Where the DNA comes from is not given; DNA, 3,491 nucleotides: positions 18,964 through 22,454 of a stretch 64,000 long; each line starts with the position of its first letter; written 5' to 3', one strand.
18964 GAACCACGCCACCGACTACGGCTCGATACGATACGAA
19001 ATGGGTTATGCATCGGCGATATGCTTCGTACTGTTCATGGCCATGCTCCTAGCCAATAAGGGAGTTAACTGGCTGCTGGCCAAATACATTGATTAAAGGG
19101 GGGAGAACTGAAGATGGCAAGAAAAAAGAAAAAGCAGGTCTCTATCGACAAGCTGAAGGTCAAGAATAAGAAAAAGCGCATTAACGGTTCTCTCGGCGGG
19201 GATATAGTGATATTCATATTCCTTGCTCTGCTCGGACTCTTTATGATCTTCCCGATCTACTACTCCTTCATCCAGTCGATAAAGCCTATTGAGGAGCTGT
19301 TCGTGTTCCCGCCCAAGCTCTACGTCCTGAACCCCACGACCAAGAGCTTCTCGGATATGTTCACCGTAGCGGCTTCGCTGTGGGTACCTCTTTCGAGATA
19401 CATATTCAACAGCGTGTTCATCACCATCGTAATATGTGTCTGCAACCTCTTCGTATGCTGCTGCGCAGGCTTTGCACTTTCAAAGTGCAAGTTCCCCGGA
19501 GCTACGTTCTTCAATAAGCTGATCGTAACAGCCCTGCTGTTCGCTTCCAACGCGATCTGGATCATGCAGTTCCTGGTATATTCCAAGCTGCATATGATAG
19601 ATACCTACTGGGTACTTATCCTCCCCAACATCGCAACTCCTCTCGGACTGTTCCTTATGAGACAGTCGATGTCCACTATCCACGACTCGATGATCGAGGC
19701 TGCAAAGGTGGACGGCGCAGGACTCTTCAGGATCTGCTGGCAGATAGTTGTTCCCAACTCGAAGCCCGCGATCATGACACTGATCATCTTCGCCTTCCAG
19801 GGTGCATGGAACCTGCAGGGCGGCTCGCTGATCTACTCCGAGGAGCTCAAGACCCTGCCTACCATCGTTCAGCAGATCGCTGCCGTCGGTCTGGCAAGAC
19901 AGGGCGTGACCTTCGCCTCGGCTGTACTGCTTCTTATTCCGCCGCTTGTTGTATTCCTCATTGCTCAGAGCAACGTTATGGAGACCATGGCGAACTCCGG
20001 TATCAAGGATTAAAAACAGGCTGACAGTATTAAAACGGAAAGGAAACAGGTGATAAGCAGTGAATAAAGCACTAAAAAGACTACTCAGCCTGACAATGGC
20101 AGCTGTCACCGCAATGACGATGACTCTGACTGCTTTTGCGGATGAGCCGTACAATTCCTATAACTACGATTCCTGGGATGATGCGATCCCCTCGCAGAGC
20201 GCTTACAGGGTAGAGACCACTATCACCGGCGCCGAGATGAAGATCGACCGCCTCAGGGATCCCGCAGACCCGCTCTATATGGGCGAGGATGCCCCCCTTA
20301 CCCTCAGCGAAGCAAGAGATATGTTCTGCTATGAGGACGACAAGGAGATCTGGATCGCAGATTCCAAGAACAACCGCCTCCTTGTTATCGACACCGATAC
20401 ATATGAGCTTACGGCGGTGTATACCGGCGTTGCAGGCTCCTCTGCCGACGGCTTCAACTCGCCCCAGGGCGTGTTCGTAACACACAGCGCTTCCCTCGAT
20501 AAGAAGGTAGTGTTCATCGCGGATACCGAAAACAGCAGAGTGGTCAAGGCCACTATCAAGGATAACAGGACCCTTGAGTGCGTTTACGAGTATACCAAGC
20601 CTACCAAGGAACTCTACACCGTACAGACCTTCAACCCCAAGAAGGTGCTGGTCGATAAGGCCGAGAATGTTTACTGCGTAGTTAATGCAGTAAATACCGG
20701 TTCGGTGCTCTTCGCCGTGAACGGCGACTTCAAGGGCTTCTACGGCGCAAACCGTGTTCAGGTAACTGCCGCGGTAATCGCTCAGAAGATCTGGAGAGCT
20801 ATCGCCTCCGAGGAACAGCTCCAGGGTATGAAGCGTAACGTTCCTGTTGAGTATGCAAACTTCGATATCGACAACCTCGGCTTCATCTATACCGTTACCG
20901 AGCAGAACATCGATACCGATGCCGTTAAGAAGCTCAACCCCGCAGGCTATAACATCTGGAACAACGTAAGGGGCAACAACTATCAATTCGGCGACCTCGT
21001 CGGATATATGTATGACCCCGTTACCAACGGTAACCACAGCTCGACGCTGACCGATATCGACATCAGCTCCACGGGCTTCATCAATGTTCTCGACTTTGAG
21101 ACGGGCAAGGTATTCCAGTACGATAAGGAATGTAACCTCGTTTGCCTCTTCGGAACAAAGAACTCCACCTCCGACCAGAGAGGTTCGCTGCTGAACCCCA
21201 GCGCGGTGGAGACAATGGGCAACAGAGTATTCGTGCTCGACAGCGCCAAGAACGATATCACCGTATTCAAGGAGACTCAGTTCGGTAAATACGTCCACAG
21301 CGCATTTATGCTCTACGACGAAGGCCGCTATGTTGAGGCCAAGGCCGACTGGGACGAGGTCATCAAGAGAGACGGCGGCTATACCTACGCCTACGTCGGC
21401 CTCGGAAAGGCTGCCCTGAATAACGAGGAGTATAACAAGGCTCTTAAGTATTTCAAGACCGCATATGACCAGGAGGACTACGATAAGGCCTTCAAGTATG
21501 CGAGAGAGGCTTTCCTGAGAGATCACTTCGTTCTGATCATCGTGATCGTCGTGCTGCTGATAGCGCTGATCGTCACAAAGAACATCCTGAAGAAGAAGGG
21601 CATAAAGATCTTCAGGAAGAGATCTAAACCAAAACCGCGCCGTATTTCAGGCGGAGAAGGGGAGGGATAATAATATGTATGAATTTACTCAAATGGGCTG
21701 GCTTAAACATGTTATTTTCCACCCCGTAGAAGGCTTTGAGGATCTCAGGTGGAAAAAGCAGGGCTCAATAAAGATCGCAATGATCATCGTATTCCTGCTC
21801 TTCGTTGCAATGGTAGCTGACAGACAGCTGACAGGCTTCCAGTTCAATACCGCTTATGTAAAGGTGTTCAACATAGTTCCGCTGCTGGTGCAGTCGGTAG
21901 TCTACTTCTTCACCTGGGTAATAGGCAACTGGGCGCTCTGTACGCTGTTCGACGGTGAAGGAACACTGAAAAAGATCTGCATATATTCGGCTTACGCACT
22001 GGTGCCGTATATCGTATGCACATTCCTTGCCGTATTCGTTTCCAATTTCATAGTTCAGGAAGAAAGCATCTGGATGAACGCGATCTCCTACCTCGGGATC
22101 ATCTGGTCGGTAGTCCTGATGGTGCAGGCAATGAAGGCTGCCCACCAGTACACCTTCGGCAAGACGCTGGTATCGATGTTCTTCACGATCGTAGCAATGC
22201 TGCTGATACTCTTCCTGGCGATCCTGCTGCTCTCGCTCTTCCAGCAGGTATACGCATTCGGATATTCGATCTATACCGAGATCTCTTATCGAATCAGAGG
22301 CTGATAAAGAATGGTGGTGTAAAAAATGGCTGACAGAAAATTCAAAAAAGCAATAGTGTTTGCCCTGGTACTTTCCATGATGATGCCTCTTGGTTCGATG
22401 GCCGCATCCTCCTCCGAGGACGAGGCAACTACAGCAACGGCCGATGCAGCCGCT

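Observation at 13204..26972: Ten-gene composite ABC locus mixing exporter-type ATPases with importer-type permeases and three unassigned envelope proteins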

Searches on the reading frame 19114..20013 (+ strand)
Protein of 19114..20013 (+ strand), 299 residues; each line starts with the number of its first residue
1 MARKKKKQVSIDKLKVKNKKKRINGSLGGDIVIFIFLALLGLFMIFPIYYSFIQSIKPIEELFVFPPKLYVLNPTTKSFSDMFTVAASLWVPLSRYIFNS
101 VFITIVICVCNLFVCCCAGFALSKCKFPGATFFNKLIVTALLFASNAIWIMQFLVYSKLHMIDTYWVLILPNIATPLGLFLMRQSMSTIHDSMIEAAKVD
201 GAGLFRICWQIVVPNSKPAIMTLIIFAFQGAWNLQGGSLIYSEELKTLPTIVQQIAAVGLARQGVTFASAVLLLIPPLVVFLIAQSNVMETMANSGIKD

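Call 3: search_protein_families(library=pfam, proteins=[window:19114-20013:+], max_evalue=0.01)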
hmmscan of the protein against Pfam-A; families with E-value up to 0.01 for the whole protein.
window:19114-20013:+ (299 aa): 1 family
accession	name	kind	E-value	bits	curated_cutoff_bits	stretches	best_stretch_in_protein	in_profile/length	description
PF00528.27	BPD_transp_1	-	9.7e-12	45.4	26.4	1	138-285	23-175/184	Binding-protein-dependent transport system inner membrane component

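Call 4: search_protein_families(library=ncbifam, proteins=[window:19114-20013:+], max_evalue=0.01)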
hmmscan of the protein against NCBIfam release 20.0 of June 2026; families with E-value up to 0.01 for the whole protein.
window:19114-20013:+ (299 aa): 11 families
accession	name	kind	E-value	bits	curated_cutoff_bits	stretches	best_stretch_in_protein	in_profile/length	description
NF008210.0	PRK10973.1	equivalog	7.8e-26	91.4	297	1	30-293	9-277/281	sn-glycerol-3-phosphate ABC transporter permease UgpE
NF040932.1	ABC_arch_GlcU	equivalog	4.9e-17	62.5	340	1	32-283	4-255/272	glucose ABC transporter permease GlcU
NF008231.0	PRK10998.1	equivalog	1.4e-08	34.6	261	1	90-299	78-296/296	maltose ABC transporter permease MalG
NF011624.0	PRK15050.1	equivalog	2.5e-06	26.8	247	1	159-275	155-273/297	2-aminoethylphosphonate ABC transporter permease subunit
TIGR03226.1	PhnU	equivalog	3.4e-06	26.7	283.45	1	174-281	190-297/311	2-aminoethylphosphonate ABC transporter permease subunit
NF007047.0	PRK09500.1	equivalog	8.3e-06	25.6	326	1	97-286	60-250/257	spermidine/putrescine ABC transporter permease PotC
NF006939.0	PRK09421.1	equivalog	3.5e-05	23.3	262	0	101-234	16-164/230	molybdate ABC transporter permease subunit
TIGR01581.1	Mo_ABC_porter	hypoth_equivalog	4.2e-05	23.1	210.3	1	118-275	44-217/225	ABC transporter permease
NF011691.0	PRK15111.1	equivalog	0.0002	21.1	379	1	99-227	101-223/296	putrescine export ABC transporter permease SapC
NF040931.1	ABC_arch_GlcT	equivalog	0.00033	20.4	360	1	174-228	154-212/278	glucose ABC transporter permease GlcT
TIGR02141.1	modB_ABC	equivalog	0.0018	17.9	182.6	1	143-276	58-195/208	molybdate ABC transporter permease subunit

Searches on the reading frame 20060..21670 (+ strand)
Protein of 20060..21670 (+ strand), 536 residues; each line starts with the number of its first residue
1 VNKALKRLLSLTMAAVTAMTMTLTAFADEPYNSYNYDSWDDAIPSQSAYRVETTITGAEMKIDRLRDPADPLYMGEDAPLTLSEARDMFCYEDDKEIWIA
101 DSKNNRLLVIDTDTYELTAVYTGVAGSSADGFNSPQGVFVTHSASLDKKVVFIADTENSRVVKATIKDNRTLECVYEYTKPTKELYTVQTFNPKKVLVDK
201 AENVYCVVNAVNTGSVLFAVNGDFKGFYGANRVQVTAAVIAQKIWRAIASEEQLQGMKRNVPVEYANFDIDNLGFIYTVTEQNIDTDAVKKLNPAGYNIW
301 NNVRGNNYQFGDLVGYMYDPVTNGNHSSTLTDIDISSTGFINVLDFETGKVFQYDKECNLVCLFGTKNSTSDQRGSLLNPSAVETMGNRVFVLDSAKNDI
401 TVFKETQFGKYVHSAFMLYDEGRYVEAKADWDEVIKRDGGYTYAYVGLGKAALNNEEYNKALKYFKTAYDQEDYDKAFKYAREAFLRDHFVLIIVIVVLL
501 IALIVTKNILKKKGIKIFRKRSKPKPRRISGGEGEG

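Call 3: search_protein_families(library=pfam, proteins=[window:20060-21670:+], max_evalue=0.01)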
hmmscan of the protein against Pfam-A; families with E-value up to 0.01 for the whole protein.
window:20060-21670:+ (536 aa): 6 families
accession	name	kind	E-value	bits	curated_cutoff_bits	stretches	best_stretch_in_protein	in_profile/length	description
PF01436.27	NHL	-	3.7e-09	36.6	20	0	90-109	8-27/28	NHL repeat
PF07719.23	TPR_2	-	2.3e-05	24.6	27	0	443-469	2-28/34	Tetratricopeptide repeat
PF14559.12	TPR_19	-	0.00039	21.1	25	1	418-467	1-50/68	Tetratricopeptide repeat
PF00515.34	TPR_1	-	0.0005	20.2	27.8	0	443-468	2-27/34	Tetratricopeptide repeat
PF13432.12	TPR_16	-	0.00058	20.7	32.7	1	418-471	7-60/65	Tetratricopeptide repeat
PF17170.10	DUF5128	-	0.00082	19.1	22.9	0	378-413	44-77/321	6-bladed beta-propeller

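Call 4: search_protein_families(library=ncbifam, proteins=[window:20060-21670:+], max_evalue=0.01)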
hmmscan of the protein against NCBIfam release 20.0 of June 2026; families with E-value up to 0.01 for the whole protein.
window:20060-21670:+ (536 aa): 4 families
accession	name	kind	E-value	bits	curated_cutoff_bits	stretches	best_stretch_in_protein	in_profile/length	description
NF035926.1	scyF_NHL_VPEP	equivalog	3.6e-08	33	350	1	91-240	159-295/376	scytonemin biosynthesis PEP-CTERM protein ScyF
NF053768.1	CIS12_fam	equivalog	6.2e-05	21.9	860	1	326-405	42-115/715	CIS12 family contractile injection system protein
NF033920.0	C39_PA2778_fam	equivalog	0.0024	17.3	150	1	406-475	154-223/255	PA2778 family cysteine peptidase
TIGR02552.1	LcrH_SycD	equivalog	0.0099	15.6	104.8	0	401-473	11-83/136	SycD/LcrH family type III secretion system chaperone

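Call 95: search_protein_families(library=pfam, proteins=[window:20060-21667:+], max_evalue=10)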
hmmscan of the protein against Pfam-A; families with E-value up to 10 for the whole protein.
window:20060-21667:+ (536 aa): 10 families
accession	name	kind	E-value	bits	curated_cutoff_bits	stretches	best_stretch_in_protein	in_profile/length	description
PF01436.27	NHL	-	3.7e-09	36.6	20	3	90-109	8-27/28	NHL repeat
PF07719.23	TPR_2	-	2.3e-05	24.6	27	2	443-469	2-28/34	Tetratricopeptide repeat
PF14559.12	TPR_19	-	0.00039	21.1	25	1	418-467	1-50/68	Tetratricopeptide repeat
PF00515.34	TPR_1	-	0.0005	20.2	27.8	2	443-468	2-27/34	Tetratricopeptide repeat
PF13432.12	TPR_16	-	0.00058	20.7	32.7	1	418-471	7-60/65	Tetratricopeptide repeat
PF17170.10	DUF5128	-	0.00082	19.1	22.9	1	378-413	44-77/321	6-bladed beta-propeller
PF13424.12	TPR_12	-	0.052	14.2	30.1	1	412-470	7-73/77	Tetratricopeptide repeat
PF13374.12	TPR_10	-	0.23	12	27.5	0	415-436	9-30/42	Tetratricopeptide repeat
PF13428.12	TPR_14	-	0.38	12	23.5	0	445-477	4-36/44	Tetratricopeptide repeat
PF13181.12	TPR_8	-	1.2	10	25.7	1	444-469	3-28/34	Tetratricopeptide repeat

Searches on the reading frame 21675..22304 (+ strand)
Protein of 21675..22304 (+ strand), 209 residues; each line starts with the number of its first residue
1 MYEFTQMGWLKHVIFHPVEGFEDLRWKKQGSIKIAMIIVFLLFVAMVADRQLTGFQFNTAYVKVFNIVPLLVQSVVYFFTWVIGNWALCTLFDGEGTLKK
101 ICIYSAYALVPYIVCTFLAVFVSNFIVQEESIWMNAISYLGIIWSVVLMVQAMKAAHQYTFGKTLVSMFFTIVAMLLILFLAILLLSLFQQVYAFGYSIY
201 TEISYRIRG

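Call 3: search_protein_families(library=pfam, proteins=[window:21675-22304:+], max_evalue=0.01)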
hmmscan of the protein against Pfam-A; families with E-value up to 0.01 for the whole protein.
window:21675-22304:+ (209 aa): 1 family
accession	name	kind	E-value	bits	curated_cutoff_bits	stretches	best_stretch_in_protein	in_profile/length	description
PF04893.22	Yip1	-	7.2e-17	62.2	28.6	1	11-181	1-172/173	Yip1 domain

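Call 4: search_protein_families(library=ncbifam, proteins=[window:21675-22304:+], max_evalue=0.01)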
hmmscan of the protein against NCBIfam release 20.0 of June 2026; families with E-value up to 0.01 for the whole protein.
window:21675-22304:+ (209 aa): 0 families

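Call 95: search_protein_families(library=pfam, proteins=[window:21675-22301:+], max_evalue=10)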
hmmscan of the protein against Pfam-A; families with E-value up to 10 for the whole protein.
window:21675-22301:+ (209 aa): 3 families
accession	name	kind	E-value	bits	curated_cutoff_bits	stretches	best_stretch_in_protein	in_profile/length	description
PF04893.22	Yip1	-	7.2e-17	62.2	28.6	1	11-181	1-172/173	Yip1 domain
PF20040.4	DUF6442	-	0.91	10.2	25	1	24-53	24-53/102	Family of unknown function (DUF6442)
PF09843.14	DUF2070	-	9.8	4.8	30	0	33-205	17-179/561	Predicted membrane protein (DUF2070)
